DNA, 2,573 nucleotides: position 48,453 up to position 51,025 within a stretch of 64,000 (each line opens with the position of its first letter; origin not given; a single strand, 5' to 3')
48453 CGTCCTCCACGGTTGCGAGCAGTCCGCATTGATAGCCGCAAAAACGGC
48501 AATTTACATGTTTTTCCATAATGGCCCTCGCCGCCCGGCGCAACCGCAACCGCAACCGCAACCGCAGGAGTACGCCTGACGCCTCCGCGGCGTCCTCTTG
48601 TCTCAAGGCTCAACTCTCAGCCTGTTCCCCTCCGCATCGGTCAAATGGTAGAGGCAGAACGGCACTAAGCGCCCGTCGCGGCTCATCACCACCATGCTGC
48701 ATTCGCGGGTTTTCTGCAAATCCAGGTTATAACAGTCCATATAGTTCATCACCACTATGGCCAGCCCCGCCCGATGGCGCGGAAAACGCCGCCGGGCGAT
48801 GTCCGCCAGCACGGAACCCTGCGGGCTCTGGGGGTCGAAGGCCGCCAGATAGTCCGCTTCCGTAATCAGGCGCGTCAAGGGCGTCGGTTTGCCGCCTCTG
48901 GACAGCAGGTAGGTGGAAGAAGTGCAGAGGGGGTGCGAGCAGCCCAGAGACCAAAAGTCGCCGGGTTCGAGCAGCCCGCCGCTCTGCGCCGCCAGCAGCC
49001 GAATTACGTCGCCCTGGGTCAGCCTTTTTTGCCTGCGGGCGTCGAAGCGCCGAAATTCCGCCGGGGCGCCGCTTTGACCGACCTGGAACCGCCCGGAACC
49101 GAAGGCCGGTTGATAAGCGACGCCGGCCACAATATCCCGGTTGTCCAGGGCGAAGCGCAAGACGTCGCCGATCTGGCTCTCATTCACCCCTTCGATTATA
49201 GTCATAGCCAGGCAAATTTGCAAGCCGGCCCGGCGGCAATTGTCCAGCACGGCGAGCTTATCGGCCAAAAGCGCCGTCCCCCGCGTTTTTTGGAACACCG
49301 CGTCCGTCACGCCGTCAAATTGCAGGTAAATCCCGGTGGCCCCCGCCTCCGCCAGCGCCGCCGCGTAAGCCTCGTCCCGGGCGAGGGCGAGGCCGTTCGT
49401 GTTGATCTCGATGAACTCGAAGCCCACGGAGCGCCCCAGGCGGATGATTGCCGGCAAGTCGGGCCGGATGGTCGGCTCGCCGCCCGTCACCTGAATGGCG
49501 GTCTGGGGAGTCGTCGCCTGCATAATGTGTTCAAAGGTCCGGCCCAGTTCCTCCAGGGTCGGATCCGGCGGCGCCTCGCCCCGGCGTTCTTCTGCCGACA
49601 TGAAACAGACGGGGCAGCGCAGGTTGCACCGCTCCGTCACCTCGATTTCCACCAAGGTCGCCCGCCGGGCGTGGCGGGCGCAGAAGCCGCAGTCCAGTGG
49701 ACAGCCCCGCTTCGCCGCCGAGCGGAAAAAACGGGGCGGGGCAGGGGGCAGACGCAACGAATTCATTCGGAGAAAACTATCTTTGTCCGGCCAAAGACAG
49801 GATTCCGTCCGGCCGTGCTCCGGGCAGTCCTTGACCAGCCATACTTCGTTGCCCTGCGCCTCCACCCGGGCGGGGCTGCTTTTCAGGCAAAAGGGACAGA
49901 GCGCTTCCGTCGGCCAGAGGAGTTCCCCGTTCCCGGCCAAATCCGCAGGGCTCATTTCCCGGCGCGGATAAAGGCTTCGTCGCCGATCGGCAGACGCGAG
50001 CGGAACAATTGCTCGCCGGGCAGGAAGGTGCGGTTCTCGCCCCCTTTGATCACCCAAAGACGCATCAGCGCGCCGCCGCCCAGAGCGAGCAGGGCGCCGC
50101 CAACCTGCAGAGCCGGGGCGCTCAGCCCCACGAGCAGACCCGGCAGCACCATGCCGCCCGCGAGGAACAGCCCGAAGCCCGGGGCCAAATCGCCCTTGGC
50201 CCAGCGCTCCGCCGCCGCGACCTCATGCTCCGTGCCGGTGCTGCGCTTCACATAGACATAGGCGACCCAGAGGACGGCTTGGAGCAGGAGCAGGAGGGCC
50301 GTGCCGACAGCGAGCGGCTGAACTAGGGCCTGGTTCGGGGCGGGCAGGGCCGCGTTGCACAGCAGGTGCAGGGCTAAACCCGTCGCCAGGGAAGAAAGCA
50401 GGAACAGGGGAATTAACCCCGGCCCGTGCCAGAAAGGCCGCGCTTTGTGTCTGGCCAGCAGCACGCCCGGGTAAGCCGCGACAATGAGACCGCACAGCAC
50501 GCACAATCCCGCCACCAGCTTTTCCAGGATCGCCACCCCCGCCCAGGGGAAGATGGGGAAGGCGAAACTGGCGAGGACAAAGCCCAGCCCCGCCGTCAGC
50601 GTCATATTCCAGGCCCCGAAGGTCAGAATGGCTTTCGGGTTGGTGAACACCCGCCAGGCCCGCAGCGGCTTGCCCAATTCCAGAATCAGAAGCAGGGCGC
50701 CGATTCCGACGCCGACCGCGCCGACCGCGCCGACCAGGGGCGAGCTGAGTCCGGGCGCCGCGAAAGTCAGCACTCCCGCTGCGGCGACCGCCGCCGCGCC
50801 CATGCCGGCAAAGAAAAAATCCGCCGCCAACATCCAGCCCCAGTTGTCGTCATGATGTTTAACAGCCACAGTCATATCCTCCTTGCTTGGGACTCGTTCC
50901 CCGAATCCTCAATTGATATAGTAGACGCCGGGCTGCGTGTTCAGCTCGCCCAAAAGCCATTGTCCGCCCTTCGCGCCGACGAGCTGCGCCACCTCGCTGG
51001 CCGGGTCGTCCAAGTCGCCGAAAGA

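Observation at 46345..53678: Operon with two Tat-less acetylene-hydratase-clade molybdopterin enzymes, FeS and NrfD subunits, and an embedded radical-SAM gene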

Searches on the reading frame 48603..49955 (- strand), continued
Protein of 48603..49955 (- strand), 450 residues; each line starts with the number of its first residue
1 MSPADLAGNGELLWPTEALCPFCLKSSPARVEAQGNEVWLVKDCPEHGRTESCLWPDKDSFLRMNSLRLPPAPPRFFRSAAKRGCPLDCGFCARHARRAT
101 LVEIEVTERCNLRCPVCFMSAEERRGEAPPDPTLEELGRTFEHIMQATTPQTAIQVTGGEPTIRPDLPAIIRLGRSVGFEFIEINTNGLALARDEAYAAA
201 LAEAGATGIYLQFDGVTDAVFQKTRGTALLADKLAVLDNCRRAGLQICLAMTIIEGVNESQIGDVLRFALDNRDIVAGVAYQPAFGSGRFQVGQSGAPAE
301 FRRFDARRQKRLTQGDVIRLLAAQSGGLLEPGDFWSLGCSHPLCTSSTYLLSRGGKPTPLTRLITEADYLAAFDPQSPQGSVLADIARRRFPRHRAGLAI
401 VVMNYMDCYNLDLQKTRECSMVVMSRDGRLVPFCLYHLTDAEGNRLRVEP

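Call 75: search_solved_structures(query=window:48603-49955:-, max_evalue=1e-50, show_alignments=1)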
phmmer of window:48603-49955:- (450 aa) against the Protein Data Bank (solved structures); distinct sequences matched with E-value up to 1e-50: 1.
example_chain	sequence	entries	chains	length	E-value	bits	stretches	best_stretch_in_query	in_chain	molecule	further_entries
7tol_A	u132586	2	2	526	1.1e-73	251.9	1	15-370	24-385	glycerol dibiphytanyl glycerol tetraether - macrocyclic archaeol synthase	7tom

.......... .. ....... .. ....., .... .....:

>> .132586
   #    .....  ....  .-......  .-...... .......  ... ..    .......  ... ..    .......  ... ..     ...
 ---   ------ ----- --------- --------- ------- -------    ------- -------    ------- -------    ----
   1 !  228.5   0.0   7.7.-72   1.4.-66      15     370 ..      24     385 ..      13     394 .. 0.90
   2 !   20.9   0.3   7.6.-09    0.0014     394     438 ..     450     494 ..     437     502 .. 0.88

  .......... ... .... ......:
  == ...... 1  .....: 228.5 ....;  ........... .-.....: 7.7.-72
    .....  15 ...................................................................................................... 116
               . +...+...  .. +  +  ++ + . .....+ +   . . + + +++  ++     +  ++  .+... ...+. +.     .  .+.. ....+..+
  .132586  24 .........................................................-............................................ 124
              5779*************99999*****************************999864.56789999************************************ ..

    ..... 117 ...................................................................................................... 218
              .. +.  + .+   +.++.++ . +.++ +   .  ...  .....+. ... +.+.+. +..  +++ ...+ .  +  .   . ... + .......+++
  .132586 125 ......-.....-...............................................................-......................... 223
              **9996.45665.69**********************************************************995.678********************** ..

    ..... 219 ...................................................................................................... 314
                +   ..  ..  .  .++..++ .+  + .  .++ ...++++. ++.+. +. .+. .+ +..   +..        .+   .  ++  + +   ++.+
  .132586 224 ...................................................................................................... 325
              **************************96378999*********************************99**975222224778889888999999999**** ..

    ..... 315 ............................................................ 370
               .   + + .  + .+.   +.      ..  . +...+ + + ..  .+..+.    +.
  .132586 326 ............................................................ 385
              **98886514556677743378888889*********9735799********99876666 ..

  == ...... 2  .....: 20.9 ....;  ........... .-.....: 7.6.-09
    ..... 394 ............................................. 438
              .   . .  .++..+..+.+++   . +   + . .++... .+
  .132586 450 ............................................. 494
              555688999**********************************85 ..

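Call 103: predict_structure(alignment_id=A1)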
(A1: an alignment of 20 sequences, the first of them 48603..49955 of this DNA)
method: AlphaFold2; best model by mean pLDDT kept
length: 450 residues; sequences in the alignment: 20
mean_pLDDT: 76.9   pTM: 0.84
mean pLDDT of the five models: 76.9, 75.9, 74.1, 72.4, 69.6
residues with pLDDT >= 90: 140; 70-90: 187; 50-70: 61; < 50: 62
segments of 3 or more residues with pLDDT < 50: 1-7, 77-89, 118-126, 287-309, 447-450
pLDDT, mean of each block of 10 residues (from residue 1): 45 86 80 89 83 85 80 56 42 69 77 47 52 91 85 78 76 95 88 91 93 93 84 96 94 87 97 94 62 40 41 84 94 81 83 88 89 67 80 83 76 73 74 67 46
secondary structure, 60 per line:
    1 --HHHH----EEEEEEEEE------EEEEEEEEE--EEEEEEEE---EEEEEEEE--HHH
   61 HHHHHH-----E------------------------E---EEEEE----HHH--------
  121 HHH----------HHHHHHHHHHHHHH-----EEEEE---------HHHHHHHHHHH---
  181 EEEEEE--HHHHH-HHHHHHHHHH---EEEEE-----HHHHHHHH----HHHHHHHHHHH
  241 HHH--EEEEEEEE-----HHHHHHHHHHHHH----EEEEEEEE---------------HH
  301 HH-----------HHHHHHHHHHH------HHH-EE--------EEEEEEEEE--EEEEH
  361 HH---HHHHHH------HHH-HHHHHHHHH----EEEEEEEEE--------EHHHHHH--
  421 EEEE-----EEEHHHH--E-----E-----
elements in order: H3-6 E11-19 E26-34 E37-44 E48-55 H58-66 E101-105 H134-147 E153-157 H167-177 E181-186 H189-193 H195-204 E208-212 H218-225 H230-243 E246-253 H259-271 E276-283 H299-302 H314-324 E345-353 E356-359 H366-371 H382-390 E395-403 H413-418 E421-424 E430-432 H433-436

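Call 105: fold_search(model_id=the predicted structure, library=pdb)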
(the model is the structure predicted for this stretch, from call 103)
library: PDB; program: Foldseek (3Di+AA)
matches with E <= 10: 1802; with E <= 0.001: 96
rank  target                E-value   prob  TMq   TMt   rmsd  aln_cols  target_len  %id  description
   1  7tol                  1.2e-35  1.00  0.79  0.73   4.8       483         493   30  X-ray crystal structure of glycerol dibiphytanyl glycerol tetraether - macrocyclic archaeol synthase (GDGT-MAS) from Met (released 2022-08-31)
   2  7tom                  7.0e-35  1.00  0.78  0.71   5.0       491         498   29  X-ray crystal structure of glycerol dibiphytanyl glycerol tetraether - macrocyclic archaeol synthase (GDGT-MAS) from Met (released 2022-08-31)
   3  1tv7_B                8.7e-11  1.00  0.45  0.61   5.7       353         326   19  Structure of the S-adenosylmethionine dependent Enzyme MoaA (released 2004-08-31)
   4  2fb2_B                1.2e-10  1.00  0.48  0.65   5.7       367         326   18  Structure of the MoaA Arg17/266/268/Ala triple mutant (released 2006-05-09)
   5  1tv7_A                1.7e-10  1.00  0.47  0.63   5.6       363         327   18  Structure of the S-adenosylmethionine dependent Enzyme MoaA (released 2004-08-31)
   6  2fb2_A                2.8e-10  1.00  0.48  0.64   6.0       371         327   18  Structure of the MoaA Arg17/266/268/Ala triple mutant (released 2006-05-09)
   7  5fep                  2.9e-08  1.00  0.38  0.48   4.1       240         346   15  HydE from T. maritima in complex with (2R,4R)-MeTDA (released 2016-04-06)
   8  6efn                  3.1e-08  1.00  0.38  0.44   5.7       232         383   18  Structure of a RiPP maturase, SkfB (released 2018-10-24)
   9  5few                  3.3e-08  1.00  0.38  0.48   4.1       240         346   15  HydE from T. maritima in complex with S-adenosyl-L-cysteine (final product) (released 2016-04-06)
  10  3ciw                  3.4e-08  1.00  0.37  0.47   5.1       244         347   15  X-RAY structure of the [FeFe]-hydrogenase maturase HydE from thermotoga maritima (released 2008-04-08)
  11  7o1t                  5.2e-08  1.00  0.38  0.47   4.1       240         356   15  Fe(CO)2CNCl species bound [HydE from T. Maritima (released 2021-05-26)
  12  3cix                  5.5e-08  1.00  0.38  0.48   4.1       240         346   15  X-RAY structure of the [FeFe]-hydrogenase maturase HydE from thermotoga maritima in complex with thiocyanate (released 2008-04-08)
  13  3iiz                  7.8e-08  1.00  0.37  0.47   5.1       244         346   14  X-ray structure of the FeFe-hydrogenase maturase HydE from T. maritima in complex with S-adenosyl-L-methionine (released 2009-09-22)
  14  7o1o                  8.7e-08  1.00  0.38  0.47   4.1       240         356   15  Complex-B bound [FeFe]-hydrogenase maturase HydE fromT. Maritima (Auxiliary cluster deleted variant) (released 2021-05-26)
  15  5ff2                  1.1e-07  1.00  0.38  0.47   4.2       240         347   16  HydE from T. maritima in complex with (2R,4R)-TDA (released 2016-04-06)
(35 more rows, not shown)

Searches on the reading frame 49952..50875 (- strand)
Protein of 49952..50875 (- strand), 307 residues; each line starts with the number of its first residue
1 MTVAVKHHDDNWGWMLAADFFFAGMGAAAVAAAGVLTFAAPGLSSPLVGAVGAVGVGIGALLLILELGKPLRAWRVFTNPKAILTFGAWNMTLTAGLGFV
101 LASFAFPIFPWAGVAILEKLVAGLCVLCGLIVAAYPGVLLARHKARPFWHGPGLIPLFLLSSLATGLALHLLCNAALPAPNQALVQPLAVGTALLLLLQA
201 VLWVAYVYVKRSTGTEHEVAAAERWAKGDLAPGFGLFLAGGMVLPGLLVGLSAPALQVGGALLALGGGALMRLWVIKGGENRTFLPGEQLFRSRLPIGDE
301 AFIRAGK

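Call 8: search_protein_families(library=pfam, proteins=[window:49952-50875:-], max_evalue=0.01)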
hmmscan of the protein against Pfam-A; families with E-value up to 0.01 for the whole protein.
window:49952-50875:- (307 aa): 3 families
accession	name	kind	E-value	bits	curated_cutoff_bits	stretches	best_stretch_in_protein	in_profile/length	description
PF03916.19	NrfD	-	9.5e-17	62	25.8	1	11-279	10-308/313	Polysulphide reductase, NrfD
PF14589.11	NrfD_2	-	3e-15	57.2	27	1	12-284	14-277/281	Polysulfide reductase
PF06781.17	CrgA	-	0.0026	18.3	24.8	0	187-240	33-81/89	Cell division protein CrgA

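Call 9: search_protein_families(library=ncbifam, proteins=[window:49952-50875:-], max_evalue=0.01)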
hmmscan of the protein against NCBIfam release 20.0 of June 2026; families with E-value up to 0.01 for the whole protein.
window:49952-50875:- (307 aa): 2 families
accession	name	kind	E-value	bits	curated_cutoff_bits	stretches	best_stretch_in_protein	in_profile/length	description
TIGR03148.1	cyt_nit_nrfD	equivalog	9.6e-07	28.4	347.6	1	117-176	140-199/316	cytochrome c nitrite reductase subunit NrfD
NF045798.1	DsrP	equivalog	0.0016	17.9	350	1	8-174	45-206/346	sulfate reduction electron transfer complex DsrMKJOP subunit DsrP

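Call 47: search_solved_structures(query=window:49952-50875:-, max_evalue=10, show_alignments=3)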
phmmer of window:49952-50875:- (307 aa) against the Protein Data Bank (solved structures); distinct sequences matched with E-value up to 10: 4.
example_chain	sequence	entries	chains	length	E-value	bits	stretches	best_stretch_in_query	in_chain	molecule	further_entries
2y79_A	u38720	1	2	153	0.42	13.1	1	25-90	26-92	REDOX SENSOR HISTIDINE KINASE RESPONSE REGULATOR DEVS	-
2y8h_A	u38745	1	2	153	0.59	12.6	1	33-90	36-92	TWO COMPONENT SENSOR HISTIDINE KINASE DEVS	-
2w3d_A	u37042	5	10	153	0.94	11.9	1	34-90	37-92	TWO COMPONENT SENSOR HISTIDINE KINASE DEVS (GAF FAMILY PROTEIN)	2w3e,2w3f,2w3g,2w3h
4ynr_A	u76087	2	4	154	0.96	11.9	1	34-90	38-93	Redox sensor histidine kinase response regulator DevS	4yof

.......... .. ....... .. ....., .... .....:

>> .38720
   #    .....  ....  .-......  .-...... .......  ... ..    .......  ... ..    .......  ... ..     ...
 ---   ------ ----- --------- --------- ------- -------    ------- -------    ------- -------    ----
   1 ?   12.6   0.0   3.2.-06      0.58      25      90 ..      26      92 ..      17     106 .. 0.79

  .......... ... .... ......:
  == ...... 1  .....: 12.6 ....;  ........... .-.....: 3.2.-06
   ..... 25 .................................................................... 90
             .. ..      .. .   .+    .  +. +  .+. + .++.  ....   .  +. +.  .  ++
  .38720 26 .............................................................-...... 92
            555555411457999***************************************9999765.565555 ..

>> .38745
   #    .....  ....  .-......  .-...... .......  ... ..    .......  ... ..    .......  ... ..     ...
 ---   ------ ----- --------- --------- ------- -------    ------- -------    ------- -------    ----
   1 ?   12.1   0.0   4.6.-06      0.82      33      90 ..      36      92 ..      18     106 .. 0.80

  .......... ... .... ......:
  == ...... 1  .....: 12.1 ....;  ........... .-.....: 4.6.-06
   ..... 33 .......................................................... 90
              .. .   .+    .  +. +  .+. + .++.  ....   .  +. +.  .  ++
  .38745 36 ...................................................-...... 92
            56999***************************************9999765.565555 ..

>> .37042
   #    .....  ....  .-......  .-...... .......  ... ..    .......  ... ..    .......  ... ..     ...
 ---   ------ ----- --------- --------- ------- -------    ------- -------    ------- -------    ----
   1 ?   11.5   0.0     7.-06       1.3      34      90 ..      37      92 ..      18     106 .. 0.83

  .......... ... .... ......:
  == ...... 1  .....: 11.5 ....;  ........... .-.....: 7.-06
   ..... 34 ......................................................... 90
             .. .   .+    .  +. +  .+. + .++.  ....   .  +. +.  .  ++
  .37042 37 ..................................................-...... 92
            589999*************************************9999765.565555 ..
